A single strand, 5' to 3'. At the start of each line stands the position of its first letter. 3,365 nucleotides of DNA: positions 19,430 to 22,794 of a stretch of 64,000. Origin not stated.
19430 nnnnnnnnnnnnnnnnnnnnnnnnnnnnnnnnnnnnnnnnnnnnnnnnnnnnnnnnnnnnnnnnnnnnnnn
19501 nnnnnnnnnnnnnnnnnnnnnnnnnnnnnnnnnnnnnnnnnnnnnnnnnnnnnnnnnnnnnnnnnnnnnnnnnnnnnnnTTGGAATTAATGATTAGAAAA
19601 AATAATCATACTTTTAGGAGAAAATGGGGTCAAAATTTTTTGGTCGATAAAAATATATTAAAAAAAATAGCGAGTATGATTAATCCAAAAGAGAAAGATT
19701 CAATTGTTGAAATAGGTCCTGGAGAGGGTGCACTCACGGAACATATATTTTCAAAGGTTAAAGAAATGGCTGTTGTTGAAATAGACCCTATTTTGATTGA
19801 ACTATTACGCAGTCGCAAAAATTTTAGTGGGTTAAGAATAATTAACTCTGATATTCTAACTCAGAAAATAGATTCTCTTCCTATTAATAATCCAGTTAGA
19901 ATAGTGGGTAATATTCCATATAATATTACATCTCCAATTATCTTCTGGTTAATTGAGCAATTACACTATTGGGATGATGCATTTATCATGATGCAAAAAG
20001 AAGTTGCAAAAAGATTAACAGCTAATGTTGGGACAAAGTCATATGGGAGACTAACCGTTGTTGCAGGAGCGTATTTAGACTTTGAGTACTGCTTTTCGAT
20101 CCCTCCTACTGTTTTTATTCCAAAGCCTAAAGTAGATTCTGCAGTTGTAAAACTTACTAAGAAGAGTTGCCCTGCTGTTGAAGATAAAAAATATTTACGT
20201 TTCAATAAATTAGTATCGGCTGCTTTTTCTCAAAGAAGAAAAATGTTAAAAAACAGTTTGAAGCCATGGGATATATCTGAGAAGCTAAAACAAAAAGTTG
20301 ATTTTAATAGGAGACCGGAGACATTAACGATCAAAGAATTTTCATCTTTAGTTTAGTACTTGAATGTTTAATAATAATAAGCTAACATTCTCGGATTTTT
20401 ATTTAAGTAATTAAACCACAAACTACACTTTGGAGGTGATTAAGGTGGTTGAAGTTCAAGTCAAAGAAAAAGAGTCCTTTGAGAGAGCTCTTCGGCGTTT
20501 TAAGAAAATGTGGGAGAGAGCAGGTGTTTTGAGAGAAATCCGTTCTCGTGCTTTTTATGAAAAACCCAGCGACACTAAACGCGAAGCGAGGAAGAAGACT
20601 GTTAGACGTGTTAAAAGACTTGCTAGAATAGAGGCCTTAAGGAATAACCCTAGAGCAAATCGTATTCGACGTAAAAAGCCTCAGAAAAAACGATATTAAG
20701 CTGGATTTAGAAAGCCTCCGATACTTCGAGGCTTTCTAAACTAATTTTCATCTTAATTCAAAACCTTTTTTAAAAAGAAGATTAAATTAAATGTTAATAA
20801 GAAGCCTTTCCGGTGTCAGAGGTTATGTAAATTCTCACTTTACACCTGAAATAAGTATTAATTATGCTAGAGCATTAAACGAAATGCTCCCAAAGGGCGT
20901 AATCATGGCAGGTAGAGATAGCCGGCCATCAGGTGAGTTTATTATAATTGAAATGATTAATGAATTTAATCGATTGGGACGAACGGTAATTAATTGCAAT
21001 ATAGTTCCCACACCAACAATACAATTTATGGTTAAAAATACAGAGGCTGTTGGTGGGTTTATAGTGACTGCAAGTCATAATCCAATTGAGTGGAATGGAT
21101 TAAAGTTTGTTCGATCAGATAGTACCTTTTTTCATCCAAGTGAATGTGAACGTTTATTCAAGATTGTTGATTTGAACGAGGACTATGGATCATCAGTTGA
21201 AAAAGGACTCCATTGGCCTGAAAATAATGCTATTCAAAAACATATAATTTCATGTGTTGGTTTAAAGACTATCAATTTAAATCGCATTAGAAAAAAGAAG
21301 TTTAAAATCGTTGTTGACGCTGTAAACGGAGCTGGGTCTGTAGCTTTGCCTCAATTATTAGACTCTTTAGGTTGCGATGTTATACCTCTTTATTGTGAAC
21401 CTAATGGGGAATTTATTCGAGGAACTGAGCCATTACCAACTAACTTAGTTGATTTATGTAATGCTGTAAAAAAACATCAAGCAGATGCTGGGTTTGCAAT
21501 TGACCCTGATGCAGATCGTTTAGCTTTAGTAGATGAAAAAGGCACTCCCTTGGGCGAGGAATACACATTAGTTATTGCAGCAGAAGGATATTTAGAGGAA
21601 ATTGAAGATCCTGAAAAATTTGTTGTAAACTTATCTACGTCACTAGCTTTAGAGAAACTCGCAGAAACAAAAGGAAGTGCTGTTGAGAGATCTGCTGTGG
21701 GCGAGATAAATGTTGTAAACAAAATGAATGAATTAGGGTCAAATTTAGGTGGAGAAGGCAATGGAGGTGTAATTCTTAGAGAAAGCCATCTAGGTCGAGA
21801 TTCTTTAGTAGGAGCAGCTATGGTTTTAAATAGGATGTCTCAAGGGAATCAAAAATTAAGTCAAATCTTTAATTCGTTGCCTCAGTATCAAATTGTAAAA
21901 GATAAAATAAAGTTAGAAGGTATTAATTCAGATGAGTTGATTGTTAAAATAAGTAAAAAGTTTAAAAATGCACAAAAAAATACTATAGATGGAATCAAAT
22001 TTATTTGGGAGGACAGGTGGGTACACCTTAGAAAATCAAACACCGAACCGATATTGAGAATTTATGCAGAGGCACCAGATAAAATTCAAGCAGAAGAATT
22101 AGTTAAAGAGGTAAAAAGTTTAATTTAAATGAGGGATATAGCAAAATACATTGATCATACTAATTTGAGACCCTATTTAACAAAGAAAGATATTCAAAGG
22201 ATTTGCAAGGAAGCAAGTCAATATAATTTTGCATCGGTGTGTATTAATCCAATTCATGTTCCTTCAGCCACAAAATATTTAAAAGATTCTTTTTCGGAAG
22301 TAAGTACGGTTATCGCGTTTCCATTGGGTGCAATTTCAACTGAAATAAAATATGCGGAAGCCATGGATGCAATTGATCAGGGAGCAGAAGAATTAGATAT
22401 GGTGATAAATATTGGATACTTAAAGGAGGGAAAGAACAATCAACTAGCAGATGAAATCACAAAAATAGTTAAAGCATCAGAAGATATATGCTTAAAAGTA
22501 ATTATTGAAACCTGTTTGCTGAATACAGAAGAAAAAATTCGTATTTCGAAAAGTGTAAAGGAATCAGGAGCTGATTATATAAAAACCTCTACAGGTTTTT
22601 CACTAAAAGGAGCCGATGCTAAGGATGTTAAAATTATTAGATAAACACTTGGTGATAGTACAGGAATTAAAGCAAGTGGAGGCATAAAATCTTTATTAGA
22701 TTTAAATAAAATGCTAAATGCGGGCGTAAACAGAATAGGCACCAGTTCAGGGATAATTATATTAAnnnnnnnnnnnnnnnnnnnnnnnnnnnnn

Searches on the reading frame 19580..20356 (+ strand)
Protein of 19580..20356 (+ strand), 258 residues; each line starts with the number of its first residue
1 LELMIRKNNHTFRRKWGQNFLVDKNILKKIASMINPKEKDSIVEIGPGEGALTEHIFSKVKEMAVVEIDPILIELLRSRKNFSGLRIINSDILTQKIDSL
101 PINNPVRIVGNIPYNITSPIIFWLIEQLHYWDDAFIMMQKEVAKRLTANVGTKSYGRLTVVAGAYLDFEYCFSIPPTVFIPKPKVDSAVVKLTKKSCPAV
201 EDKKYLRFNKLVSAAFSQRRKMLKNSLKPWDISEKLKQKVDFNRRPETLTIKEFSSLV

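Call 15: search_protein_families(library=pfam, proteins=[window:19580-20356:+], max_evalue=0.00001)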
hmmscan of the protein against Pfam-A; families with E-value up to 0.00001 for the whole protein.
window:19580-20356:+ (258 aa): 1 family
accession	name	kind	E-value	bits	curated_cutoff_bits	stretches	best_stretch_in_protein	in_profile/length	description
PF00398.26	RrnaAD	-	6.6e-65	219.2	24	1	10-254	2-254/263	Ribosomal RNA adenine dimethylase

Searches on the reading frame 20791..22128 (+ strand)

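Call 15: search_protein_families(library=pfam, proteins=[window:20791-22128:+], max_evalue=0.00001)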
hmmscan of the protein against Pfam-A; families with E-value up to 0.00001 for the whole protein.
window:20791-22128:+ (445 aa): 4 families
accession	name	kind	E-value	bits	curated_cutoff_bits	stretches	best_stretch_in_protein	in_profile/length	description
PF02879.22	PGM_PMM_II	-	1e-26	93.9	29.3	1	160-251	10-103/103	Phosphoglucomutase/phosphomannomutase, alpha/beta/alpha domain II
PF02878.22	PGM_PMM_I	-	1.6e-24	86.6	22.5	1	7-127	7-132/138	Phosphoglucomutase/phosphomannomutase, alpha/beta/alpha domain I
PF02880.22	PGM_PMM_III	-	1.5e-19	70.7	20.7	1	258-364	4-112/115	Phosphoglucomutase/phosphomannomutase, alpha/beta/alpha domain III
PF00408.26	PGM_PMM_IV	-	5.7e-10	39.6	23.1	1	389-441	13-65/68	Phosphoglucomutase/phosphomannomutase, C-terminal domain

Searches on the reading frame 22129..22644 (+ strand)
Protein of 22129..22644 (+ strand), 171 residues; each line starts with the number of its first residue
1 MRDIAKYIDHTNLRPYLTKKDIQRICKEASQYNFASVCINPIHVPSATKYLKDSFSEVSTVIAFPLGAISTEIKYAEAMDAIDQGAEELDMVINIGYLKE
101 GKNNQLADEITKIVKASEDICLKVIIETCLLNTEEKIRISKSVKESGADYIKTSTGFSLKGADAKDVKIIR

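Call 15: search_protein_families(library=pfam, proteins=[window:22129-22644:+], max_evalue=0.00001)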
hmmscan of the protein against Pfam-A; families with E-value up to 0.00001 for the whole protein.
window:22129-22644:+ (171 aa): 1 family
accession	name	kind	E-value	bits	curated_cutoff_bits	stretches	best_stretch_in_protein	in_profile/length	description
PF01791.15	DeoC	-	1.9e-15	57.5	23.8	1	5-169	3-181/229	DeoC/LacD family aldolase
